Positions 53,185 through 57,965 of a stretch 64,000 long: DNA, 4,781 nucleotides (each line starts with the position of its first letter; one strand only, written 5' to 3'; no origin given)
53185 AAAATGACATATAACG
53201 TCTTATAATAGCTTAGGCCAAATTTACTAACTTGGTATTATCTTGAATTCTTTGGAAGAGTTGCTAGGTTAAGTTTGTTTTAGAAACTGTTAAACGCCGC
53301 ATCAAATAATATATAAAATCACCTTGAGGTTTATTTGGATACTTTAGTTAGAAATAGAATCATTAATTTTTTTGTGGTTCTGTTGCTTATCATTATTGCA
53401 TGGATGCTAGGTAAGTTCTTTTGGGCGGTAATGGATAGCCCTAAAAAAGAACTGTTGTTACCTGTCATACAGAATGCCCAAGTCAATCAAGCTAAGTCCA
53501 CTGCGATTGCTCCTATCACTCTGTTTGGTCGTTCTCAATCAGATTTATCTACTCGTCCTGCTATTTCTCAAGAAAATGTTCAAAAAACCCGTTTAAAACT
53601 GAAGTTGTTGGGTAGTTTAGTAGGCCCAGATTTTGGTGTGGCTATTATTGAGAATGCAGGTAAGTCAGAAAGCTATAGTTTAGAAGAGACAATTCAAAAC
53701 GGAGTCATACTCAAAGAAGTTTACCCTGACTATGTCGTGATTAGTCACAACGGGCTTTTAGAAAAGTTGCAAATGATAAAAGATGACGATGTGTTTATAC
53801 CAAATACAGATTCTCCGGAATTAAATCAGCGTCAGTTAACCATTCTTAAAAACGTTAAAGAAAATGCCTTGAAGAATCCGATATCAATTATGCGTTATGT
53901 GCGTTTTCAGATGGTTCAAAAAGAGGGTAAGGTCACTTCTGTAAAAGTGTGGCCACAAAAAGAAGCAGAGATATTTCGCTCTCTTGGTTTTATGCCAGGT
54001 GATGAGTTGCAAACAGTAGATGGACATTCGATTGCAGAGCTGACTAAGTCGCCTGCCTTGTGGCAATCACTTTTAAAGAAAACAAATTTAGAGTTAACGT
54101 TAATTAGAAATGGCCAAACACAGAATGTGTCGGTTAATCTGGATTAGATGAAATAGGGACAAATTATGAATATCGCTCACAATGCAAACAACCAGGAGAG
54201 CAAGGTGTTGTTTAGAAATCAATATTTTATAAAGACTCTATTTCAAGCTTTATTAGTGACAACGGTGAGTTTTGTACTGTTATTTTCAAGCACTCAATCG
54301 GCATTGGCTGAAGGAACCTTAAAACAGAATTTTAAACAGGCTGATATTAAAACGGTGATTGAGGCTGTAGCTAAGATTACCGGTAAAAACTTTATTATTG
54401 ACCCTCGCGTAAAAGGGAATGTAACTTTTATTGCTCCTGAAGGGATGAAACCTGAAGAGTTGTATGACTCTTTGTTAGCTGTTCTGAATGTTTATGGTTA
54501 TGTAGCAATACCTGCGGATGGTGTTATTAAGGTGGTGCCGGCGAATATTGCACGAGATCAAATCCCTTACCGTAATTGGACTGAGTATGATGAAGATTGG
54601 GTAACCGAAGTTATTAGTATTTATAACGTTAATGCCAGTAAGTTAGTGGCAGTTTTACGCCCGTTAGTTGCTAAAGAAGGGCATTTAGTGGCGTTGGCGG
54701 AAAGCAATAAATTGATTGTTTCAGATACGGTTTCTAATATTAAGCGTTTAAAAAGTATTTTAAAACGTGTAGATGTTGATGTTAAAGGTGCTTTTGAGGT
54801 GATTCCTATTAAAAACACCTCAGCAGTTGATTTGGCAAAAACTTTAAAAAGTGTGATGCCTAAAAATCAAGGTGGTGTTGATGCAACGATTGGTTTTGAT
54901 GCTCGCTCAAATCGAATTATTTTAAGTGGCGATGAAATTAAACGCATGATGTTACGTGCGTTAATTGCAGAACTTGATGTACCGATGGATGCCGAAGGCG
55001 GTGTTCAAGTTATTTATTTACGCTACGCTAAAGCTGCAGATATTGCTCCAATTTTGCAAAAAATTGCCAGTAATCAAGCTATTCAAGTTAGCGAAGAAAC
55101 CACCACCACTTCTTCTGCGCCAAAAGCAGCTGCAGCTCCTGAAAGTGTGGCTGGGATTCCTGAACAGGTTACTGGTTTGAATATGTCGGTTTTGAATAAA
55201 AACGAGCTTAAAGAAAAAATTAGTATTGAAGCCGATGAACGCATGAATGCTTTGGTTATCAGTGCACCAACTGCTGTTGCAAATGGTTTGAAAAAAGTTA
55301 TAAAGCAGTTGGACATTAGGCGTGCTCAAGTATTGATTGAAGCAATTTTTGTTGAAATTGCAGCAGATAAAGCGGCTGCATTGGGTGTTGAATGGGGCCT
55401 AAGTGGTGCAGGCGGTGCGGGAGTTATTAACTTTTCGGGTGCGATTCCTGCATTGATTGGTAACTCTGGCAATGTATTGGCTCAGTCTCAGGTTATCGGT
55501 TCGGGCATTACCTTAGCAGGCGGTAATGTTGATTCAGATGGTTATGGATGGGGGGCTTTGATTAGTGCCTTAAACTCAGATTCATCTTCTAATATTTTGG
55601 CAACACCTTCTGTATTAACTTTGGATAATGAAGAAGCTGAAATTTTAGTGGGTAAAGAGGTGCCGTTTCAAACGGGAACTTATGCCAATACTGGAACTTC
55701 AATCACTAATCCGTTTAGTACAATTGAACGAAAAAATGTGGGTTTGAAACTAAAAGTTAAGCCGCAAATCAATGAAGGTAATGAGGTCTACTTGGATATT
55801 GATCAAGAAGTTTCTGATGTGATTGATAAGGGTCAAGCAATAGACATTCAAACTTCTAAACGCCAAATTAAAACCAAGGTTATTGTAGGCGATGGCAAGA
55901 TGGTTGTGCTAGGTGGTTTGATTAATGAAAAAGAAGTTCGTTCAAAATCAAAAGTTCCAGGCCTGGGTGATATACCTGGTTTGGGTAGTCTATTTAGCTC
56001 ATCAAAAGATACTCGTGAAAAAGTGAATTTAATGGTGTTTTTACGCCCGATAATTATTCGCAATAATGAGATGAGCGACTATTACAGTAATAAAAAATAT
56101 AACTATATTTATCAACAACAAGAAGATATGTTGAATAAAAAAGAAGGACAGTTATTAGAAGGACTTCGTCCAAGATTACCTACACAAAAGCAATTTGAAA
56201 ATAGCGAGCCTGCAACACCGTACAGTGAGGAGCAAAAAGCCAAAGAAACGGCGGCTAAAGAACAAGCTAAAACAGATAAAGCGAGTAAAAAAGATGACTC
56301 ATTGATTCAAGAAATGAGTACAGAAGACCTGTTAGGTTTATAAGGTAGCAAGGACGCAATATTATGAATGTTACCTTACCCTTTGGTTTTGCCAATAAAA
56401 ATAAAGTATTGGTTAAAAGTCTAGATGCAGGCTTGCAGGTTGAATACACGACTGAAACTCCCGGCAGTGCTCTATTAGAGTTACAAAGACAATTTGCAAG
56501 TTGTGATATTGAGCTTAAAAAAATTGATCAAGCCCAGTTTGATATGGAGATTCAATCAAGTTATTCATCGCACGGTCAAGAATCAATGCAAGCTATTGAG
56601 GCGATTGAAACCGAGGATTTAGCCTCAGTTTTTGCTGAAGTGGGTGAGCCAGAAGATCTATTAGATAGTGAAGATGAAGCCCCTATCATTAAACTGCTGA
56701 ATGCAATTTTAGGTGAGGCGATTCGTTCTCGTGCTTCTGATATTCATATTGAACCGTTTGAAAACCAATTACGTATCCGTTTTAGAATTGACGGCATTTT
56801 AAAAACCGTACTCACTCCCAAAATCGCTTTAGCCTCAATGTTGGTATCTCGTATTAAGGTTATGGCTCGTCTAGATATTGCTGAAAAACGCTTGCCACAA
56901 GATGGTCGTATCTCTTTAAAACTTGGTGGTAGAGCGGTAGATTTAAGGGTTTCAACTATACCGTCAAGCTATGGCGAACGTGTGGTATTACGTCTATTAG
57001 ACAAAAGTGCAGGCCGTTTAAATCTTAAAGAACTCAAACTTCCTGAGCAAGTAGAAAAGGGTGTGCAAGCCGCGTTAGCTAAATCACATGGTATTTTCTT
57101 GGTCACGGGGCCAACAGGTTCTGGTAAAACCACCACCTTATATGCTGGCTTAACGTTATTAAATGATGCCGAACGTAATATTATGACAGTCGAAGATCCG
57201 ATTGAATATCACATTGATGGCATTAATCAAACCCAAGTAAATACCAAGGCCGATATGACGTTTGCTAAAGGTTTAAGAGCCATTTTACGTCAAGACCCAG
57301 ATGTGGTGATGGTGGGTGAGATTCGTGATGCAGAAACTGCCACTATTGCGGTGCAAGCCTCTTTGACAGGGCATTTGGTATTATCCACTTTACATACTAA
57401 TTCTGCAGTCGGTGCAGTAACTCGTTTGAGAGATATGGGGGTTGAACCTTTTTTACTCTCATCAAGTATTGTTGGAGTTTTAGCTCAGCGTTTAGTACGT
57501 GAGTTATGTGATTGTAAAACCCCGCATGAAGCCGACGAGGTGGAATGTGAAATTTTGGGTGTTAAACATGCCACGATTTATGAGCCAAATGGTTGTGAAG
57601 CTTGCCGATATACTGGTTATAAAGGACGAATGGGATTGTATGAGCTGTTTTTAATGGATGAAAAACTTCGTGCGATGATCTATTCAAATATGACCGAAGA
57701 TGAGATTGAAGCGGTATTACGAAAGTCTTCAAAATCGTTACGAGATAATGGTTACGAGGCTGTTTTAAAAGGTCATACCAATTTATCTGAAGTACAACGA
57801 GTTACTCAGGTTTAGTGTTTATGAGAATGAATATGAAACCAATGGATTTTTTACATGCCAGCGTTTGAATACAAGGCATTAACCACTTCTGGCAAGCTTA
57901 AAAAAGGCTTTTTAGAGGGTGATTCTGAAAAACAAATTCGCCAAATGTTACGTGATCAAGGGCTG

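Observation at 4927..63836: Hyper-abundant GC-rich palindrome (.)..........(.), a HIP1/uptake-sequence-like genomic word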

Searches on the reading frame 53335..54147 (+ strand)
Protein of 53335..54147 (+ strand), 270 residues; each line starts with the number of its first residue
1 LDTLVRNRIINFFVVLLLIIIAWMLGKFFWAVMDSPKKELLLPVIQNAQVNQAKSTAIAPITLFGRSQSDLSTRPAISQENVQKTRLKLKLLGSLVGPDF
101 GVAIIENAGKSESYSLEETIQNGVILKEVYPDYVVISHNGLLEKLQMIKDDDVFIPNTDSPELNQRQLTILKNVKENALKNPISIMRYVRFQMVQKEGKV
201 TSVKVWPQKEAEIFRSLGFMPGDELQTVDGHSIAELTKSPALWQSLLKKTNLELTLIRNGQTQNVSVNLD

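Call 36: search_protein_families(library=pfam, proteins=[window:53335-54147:+])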
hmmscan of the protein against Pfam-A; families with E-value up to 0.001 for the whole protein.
window:53335-54147:+ (270 aa): 2 families
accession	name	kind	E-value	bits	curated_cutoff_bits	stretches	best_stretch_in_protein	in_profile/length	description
PF11356.14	T2SSC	-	5.7e-23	81.7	27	1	15-146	1-140/141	Type II secretion system protein C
PF13180.12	PDZ_2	-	1.4e-05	25.7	27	1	193-269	7-80/80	PDZ domain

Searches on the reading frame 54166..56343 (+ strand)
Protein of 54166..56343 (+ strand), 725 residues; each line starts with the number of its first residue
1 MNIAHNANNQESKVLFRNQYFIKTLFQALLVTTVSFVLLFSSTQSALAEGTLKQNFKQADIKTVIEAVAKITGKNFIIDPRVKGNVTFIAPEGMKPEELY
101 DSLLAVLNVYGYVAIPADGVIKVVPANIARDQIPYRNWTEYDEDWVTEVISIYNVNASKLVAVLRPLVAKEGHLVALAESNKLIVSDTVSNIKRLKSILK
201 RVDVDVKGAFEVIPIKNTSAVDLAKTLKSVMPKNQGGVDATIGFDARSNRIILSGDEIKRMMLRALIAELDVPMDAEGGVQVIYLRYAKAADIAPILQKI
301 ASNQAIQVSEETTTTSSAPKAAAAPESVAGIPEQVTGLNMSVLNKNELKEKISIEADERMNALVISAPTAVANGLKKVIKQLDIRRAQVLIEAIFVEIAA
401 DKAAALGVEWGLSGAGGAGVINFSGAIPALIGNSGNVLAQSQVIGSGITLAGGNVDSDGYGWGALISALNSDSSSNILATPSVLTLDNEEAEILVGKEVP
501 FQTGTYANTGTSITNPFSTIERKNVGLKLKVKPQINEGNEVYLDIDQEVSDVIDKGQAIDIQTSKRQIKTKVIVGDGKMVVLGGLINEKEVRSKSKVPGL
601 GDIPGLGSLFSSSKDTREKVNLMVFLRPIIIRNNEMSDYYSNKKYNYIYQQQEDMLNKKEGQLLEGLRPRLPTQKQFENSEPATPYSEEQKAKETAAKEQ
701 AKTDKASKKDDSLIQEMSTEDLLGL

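Call 7: search_protein_families(library=ncbifam, proteins=[window:54166-56343:+])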
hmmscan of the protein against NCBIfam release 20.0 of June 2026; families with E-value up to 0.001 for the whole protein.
window:54166-56343:+ (725 aa): 8 families
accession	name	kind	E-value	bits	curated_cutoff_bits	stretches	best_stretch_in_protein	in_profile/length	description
TIGR02517.1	type_II_gspD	equivalog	4.5e-162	540.6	351.35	1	55-635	2-594/600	type II secretion system secretin GspD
TIGR02515.1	IV_pilus_PilQ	subfamily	4.4e-67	226.9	284.35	2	281-631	100-427/428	type IV pilus secretin PilQ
NF010083.0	PRK13568.1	equivalog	1.1e-39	136.4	554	2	345-632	145-418/419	DNA uptake porin HofQ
TIGR02516.1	type_III_yscC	equivalog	1e-35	123.2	238.45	1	333-632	180-462/463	type III secretion system outer membrane ring subunit SctC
TIGR02519.1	pilus_MshL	equivalog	8e-35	120.2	250.2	1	361-631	8-290/290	pilus (MSHA type) biogenesis protein MshL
NF007851.2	PRK10560.1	exception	5e-30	104.6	598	1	346-632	138-410/412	DNA uptake porin HofQ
NF011873.0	PRK15346.1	equivalog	1e-24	87.1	524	1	341-622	226-485/499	EscC/YscC/HrcC family type III secretion system outer membrane ring protein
NF042912.1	Amuc_1098_fam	equivalog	9.1e-18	63.7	750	1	564-628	729-793/805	Amuc_1098 family type IV pilus outer membrane protein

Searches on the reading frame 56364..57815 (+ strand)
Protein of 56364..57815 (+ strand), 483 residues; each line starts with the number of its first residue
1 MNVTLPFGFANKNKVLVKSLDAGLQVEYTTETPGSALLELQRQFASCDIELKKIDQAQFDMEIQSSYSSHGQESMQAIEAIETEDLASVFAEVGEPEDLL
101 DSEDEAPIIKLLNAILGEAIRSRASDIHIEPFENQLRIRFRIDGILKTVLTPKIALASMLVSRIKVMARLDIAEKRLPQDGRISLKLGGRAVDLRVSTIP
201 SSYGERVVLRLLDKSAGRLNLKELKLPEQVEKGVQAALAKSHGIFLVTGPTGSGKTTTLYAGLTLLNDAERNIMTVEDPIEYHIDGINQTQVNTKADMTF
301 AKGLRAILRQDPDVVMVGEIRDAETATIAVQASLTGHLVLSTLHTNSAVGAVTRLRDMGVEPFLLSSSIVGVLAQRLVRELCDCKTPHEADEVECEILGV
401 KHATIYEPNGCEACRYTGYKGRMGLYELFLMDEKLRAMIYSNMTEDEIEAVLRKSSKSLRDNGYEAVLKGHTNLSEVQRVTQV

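Call 58: find_related_loci(query=window:56364-57815:+, collection=metagenome_contigs, flank=10000)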
Query window:56364-57815:+ (483 aa) in metagenome_contigs; peptide patterns used: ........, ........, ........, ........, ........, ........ (x = any residue, [..] = any of these).
600 stretches matched a pattern (row limit reached: there are more); 450 encode a relative of the query (tblastn E <= 1e-3); the best 80 are kept; 80 distinct loci.
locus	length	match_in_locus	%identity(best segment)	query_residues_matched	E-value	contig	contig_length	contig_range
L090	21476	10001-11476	69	1-482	0e+0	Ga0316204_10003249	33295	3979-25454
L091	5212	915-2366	70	1-482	0e+0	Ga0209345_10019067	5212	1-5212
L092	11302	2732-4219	68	1-482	0e+0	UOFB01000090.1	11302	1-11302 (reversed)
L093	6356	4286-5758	68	1-482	0e+0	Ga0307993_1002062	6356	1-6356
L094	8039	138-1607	68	1-482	0e+0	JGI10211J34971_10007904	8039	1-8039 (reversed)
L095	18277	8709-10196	68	1-482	0e+0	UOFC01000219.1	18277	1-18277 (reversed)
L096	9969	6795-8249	69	1-483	0e+0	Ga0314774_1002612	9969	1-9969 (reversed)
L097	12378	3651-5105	68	1-483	0e+0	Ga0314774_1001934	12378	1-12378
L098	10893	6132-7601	66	1-482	0e+0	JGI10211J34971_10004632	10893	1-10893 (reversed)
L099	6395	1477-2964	67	1-482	0e+0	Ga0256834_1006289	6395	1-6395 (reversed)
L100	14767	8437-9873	65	5-482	0e+0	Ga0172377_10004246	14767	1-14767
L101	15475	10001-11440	66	5-482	0e+0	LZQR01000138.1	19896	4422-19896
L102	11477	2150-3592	60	5-482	0e+0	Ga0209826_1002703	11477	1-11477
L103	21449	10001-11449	58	5-482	0e+0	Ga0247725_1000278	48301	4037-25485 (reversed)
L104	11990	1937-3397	57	1-482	2e-180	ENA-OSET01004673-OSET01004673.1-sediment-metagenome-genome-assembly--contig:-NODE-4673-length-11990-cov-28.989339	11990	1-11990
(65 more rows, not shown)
